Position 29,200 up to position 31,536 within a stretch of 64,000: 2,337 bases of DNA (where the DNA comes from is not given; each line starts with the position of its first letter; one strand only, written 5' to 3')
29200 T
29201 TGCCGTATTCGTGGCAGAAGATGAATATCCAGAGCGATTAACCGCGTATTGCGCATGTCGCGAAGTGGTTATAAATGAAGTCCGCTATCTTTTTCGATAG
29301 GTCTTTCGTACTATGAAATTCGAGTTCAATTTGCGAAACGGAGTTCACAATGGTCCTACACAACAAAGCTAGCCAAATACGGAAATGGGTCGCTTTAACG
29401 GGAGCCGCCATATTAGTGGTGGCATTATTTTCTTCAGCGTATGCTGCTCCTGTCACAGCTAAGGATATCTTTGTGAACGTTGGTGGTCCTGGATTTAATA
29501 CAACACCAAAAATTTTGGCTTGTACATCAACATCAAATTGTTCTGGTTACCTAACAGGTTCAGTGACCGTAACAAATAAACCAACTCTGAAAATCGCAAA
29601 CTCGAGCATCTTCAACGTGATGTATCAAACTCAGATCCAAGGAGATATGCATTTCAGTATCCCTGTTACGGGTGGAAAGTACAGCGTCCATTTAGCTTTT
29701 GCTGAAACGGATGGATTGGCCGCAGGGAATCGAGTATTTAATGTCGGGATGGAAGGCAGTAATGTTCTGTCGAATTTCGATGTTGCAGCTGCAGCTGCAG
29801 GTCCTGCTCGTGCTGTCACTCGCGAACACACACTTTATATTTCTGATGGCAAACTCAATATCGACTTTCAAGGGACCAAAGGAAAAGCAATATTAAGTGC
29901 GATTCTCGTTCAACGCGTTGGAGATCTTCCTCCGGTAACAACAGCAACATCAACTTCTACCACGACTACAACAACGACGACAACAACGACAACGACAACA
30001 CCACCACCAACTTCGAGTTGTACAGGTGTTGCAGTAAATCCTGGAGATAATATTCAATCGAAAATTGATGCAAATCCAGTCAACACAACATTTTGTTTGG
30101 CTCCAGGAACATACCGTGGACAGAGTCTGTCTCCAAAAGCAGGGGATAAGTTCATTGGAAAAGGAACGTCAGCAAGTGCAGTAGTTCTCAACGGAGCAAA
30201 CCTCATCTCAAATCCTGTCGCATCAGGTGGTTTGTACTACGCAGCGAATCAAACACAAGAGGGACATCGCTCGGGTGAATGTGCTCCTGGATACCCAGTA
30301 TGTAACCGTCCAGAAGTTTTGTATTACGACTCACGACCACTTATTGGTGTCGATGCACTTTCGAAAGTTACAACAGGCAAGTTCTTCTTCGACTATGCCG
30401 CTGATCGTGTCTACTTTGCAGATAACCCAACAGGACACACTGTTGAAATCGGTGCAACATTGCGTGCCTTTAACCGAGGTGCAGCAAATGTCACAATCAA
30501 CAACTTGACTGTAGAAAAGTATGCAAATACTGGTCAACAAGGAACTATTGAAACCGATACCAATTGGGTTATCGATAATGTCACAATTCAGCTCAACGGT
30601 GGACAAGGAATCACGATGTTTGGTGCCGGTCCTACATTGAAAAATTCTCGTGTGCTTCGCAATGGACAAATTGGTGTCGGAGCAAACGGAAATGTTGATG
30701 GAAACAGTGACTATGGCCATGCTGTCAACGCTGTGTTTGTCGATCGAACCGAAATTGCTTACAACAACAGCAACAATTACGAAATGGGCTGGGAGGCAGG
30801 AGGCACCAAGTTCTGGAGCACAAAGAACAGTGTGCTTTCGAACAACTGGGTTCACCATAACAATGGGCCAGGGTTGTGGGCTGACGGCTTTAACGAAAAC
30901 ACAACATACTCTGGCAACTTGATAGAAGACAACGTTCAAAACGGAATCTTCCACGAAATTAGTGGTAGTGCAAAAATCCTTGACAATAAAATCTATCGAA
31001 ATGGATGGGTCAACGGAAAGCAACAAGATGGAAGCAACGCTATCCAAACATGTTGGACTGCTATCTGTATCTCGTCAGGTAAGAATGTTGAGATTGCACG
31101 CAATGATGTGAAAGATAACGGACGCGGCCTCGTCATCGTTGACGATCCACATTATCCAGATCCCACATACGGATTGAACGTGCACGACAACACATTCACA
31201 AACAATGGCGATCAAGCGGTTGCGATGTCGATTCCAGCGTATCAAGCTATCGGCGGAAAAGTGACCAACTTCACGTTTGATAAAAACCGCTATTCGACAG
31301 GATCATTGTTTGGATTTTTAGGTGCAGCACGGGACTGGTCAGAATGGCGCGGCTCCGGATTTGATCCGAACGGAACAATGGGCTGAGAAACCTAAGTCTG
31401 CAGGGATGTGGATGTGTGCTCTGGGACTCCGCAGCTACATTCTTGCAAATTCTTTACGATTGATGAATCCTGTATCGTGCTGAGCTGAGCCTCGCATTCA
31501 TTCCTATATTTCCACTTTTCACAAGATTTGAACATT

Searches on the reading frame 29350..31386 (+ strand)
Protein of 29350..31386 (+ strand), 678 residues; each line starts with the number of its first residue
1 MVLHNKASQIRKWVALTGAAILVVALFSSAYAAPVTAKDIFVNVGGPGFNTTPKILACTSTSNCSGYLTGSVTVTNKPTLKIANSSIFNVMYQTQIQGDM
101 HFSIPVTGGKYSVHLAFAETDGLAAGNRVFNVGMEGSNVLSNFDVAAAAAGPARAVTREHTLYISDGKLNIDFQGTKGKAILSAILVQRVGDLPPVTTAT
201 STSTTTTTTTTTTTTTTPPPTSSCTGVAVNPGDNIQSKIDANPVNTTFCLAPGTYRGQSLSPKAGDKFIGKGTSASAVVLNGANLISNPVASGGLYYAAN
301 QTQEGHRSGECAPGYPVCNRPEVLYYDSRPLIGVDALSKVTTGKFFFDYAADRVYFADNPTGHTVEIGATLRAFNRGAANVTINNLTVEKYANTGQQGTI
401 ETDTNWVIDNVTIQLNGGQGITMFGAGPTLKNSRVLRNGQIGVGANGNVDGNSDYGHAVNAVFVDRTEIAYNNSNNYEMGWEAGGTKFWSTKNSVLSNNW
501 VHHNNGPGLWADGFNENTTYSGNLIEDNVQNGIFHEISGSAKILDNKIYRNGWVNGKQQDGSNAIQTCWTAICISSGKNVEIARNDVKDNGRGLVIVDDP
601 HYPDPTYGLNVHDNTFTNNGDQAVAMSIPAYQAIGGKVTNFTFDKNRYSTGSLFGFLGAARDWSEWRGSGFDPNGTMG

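Call 11: search_protein_families(library=pfam, proteins=[window:29350-31386:+])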
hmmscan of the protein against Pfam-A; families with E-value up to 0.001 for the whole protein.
window:29350-31386:+ (678 aa): 2 families
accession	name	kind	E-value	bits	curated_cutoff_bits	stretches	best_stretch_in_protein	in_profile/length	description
PF13229.12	Beta_helix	-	4.7e-17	62.5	25.9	2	401-552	6-138/158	Right handed beta helix region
PF11721.14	Malectin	-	2.8e-15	57.1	23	1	79-181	43-148/163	Malectin domain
